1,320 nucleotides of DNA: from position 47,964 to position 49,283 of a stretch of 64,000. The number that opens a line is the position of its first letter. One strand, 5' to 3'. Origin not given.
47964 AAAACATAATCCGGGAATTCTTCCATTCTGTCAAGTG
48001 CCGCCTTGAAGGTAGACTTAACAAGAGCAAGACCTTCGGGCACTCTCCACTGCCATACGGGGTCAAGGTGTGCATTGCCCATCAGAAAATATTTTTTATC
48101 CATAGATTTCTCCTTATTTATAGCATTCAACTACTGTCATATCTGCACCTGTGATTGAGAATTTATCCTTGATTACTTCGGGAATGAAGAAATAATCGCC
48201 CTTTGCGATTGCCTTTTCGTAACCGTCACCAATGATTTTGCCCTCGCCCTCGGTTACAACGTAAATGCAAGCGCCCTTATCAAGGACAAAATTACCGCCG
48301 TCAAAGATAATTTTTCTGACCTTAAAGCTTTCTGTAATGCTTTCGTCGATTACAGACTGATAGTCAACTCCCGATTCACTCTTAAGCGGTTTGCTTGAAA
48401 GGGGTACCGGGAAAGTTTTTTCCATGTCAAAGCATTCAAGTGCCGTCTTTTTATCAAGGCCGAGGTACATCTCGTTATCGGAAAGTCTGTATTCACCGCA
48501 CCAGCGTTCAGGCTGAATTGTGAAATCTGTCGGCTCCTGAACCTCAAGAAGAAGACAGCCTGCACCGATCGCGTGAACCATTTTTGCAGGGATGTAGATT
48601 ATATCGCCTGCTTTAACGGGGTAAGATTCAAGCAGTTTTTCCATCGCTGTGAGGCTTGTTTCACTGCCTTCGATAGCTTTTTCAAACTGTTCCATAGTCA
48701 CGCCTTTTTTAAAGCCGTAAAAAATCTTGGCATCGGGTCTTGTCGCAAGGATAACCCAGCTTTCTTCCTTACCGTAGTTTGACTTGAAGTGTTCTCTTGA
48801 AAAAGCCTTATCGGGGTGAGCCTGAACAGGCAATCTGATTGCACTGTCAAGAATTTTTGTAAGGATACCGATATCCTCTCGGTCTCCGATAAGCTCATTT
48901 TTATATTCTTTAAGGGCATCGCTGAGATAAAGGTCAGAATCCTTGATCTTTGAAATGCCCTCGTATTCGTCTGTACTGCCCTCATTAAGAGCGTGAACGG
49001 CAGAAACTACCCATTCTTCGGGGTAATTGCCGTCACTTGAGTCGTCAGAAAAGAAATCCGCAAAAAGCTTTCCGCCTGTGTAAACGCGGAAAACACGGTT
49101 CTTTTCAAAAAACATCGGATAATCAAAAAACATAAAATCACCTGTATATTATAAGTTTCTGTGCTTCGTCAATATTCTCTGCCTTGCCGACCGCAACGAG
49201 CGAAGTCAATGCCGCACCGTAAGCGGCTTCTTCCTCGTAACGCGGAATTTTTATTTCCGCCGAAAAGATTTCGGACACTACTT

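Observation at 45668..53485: Uncharacterised eliminase-type glycyl radical enzyme embedded in a mannoside-catabolism operon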

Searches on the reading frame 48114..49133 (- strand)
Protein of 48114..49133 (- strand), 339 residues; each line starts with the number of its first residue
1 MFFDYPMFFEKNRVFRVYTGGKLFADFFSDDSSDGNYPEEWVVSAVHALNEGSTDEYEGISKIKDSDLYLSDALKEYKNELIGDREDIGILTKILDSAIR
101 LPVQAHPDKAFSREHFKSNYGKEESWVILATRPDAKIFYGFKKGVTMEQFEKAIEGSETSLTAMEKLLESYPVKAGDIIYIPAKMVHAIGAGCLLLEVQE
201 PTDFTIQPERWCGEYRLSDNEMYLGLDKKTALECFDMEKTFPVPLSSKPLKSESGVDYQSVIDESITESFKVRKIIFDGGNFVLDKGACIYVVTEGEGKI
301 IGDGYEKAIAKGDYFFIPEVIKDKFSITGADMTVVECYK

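Call 4: search_protein_families(library=pfam, proteins=[window:48114-49133:-])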
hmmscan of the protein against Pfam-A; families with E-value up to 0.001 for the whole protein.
window:48114-49133:- (339 aa): 3 families
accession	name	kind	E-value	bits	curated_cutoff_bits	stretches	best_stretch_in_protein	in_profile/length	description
PF07883.17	Cupin_2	-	1.2e-07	31.7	27.2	0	290-319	21-50/70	Cupin domain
PF21621.3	MPI_cupin_dom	-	2.2e-06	28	27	1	267-335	8-75/79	Mannose-6-phosphate isomerase, cupin domain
PF20511.4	PMI_typeI_cat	-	6.5e-05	23.5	22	1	34-115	36-110/143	Phosphomannose isomerase type I, catalytic domain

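Call 5: search_protein_families(library=ncbifam, proteins=[window:48114-49133:-])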
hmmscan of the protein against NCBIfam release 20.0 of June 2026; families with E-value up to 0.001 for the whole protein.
window:48114-49133:- (339 aa): 1 family
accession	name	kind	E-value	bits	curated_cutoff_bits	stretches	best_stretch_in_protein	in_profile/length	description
TIGR00218.1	manA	equivalog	1.2e-24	87.2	116.2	2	120-334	153-356/359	mannose-6-phosphate isomerase, class I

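Call 23: search_solved_structures(query=window:48114-49133:-, max_evalue=0.001, show_alignments=2)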
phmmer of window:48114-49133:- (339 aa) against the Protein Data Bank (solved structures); distinct sequences matched with E-value up to 0.001: 2.
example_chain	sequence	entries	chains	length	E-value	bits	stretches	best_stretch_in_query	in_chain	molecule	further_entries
1qwr_A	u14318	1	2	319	2.2e-15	59.8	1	21-332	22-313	Mannose-6-phosphate isomerase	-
1zx5_A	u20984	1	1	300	0.00016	24.1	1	63-200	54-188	mannosephosphate isomerase, putative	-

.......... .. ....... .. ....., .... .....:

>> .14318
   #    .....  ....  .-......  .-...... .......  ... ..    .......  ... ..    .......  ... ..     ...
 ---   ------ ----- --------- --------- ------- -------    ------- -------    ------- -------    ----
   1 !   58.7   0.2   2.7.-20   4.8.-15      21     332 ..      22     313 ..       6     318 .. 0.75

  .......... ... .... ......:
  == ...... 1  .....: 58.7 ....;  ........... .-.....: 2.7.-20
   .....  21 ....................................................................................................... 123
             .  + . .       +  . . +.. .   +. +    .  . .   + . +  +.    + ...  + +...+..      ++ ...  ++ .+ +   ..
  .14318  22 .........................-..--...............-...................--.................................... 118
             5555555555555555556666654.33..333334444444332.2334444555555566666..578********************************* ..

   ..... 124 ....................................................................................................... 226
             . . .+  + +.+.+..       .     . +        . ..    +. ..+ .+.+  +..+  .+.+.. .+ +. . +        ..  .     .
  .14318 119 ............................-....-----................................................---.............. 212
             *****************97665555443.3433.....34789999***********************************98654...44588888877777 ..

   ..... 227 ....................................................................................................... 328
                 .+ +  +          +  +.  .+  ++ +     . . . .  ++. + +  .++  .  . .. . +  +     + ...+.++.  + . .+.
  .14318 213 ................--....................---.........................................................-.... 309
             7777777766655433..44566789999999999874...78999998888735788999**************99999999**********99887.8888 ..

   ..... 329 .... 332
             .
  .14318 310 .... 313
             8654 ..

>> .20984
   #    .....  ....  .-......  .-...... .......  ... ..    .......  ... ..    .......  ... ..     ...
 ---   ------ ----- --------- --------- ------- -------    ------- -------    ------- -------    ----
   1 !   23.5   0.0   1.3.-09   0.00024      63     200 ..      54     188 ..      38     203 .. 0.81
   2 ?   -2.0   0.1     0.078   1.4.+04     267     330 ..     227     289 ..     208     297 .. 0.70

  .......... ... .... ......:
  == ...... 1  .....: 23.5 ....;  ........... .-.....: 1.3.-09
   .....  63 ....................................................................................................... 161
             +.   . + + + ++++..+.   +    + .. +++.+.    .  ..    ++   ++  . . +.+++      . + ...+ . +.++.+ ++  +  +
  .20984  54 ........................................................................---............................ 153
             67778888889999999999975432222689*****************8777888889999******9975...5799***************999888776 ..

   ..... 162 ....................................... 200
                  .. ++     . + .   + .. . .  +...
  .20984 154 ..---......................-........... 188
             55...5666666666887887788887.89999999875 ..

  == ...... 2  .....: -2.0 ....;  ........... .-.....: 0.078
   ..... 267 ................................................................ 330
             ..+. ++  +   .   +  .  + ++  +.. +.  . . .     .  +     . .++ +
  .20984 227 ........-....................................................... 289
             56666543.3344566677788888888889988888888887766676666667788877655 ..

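Call 85: find_homologous_proteins(query=window:48114-49133:-, max_evalue=1e-8)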
Query window:48114-49133:- (339 aa): 2362 proteins with E <= 1e-8 among 3785 candidates; the best 120 are listed.
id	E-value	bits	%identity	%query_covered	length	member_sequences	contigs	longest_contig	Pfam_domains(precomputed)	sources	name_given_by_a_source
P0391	3.3e-208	709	91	100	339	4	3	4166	PF07883.18,PF21621.4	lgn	-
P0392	9.1e-208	707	91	100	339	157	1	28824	PF07883.18,PF21621.4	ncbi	-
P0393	1.3e-187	641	82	100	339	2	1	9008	PF07883.18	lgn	-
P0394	6.1e-181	619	80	100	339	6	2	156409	PF07883.18,PF21621.4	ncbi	-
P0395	2.6e-180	617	80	100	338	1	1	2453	PF07883.18,PF21621.4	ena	-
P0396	2.1e-178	611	78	100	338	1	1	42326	PF07883.18,PF21621.4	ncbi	-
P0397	4.6e-177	606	77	100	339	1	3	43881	-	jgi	jgi:mannose-6-phosphate isomerase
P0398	5.4e-176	603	77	100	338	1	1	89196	PF07883.18,PF21621.4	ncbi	-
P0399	8.2e-176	602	78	100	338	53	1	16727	PF21621.4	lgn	-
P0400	6.6e-175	599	76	100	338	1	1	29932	PF07883.18,PF21621.4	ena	-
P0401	9.5e-175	599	76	100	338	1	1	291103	PF07883.18,PF21621.4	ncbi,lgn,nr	ncbi:MAG: class I mannose-6-phosphate isomerase [Clostridia bacterium]|nr:class I mannose-6-phosphat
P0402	9.5e-175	599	76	100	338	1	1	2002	PF07883.18,PF21621.4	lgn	-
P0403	3.7e-174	597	75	100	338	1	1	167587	PF07883.18,PF21621.4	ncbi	-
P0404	4.1e-174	596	76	100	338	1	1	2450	PF07883.18,PF21621.4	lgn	-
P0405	9.4e-174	595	76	100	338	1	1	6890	PF07883.18,PF21621.4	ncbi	-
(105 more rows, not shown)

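Call 93: predict_structure(alignment_id=A4)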
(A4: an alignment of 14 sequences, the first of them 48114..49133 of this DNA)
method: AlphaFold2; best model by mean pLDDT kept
length: 339 residues; sequences in the alignment: 14
mean_pLDDT: 61.7   pTM: 0.64
mean pLDDT of the five models: 61.7, 61.2, 58.8, 57.9, 57.4
residues with pLDDT >= 90: 56; 70-90: 85; 50-70: 78; < 50: 120
segments of 3 or more residues with pLDDT < 50: 12-54, 90-123, 187-227
pLDDT, mean of each block of 10 residues (from residue 1): 85 30 27 28 28 48 78 86 71 42 34 36 53 57 79 64 68 67 54 43 28 31 41 57 73 92 74 90 90 88 93 85 95 85
secondary structure, 60 per line:
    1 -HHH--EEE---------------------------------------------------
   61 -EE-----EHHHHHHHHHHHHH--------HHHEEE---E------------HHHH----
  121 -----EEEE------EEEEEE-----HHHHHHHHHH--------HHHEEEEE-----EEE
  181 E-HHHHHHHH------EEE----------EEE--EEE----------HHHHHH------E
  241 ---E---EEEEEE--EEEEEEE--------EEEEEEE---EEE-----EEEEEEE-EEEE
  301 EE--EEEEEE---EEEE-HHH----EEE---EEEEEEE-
elements in order: E7-9 H70-82 E94-96 H113-116 E126-129 E136-141 H147-156 E168-172 E178-181 H183-190 E197-199 E210-212 E215-217 H228-233 E248-253 E256-262 E271-277 E281-283 E289-295 E297-302 E305-310 E314-317 E326-328 E332-338
